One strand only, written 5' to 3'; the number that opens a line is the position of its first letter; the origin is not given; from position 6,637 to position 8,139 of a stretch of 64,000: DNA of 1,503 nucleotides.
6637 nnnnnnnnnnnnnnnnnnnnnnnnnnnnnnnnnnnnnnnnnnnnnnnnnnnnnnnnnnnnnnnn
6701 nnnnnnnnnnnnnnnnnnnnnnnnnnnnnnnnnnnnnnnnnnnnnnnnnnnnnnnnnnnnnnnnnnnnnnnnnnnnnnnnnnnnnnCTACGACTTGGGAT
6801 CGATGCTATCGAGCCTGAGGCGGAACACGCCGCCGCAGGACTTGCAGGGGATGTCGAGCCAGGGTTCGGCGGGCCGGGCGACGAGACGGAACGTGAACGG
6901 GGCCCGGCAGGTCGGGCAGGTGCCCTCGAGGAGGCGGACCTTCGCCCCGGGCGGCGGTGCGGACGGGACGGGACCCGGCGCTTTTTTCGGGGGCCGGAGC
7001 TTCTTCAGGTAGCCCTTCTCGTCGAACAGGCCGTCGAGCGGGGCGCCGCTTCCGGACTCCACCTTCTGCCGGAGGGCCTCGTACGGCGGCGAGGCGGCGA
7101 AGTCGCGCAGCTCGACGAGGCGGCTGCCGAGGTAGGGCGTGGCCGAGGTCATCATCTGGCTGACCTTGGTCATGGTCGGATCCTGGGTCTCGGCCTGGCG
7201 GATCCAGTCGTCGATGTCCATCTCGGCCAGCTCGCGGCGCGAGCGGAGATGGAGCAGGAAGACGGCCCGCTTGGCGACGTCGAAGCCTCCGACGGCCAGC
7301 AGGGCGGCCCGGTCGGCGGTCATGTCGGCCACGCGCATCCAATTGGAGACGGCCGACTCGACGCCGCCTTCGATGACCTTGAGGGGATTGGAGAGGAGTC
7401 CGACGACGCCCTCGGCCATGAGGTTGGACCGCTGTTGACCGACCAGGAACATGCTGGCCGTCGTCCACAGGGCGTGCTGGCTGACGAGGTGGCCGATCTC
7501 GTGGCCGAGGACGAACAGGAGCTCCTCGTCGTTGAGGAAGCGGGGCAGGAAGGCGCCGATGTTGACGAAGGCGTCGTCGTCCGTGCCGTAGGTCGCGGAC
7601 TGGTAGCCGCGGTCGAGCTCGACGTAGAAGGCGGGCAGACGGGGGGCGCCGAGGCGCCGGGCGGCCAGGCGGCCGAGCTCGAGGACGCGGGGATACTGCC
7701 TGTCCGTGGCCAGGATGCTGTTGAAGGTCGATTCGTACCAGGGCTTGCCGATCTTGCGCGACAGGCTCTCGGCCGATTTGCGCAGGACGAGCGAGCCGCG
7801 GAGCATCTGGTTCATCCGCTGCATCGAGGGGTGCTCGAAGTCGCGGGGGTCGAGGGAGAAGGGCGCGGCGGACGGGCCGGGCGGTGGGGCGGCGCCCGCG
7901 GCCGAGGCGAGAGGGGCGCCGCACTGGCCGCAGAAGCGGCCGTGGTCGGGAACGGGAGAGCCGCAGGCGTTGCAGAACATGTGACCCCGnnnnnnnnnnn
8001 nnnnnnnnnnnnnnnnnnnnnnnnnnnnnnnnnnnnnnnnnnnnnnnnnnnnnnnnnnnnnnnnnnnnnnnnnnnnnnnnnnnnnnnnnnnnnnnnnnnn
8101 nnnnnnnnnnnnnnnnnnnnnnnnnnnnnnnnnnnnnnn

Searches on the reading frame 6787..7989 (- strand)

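Call 36: search_protein_families(library=pfam, proteins=[window:6787-7989:-])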
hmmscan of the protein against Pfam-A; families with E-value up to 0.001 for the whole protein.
window:6787-7989:- (400 aa): 4 families
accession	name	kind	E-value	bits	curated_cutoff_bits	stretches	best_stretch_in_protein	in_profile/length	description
PF01435.24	Peptidase_M48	-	1.1e-09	38.9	20.3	1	133-296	40-184/186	Peptidase family M48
PF12773.13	DZR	-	7.8e-05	23.2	27.3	1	6-28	1-23/45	Double zinc ribbon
PF13240.11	Zn_Ribbon_1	-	9.7e-05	22.5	25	1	5-27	1-23/23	zinc-ribbon domain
PF16919.11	PknG_rubred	-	0.00033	21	28.5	0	13-31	32-50/74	Protein kinase G rubredoxin domain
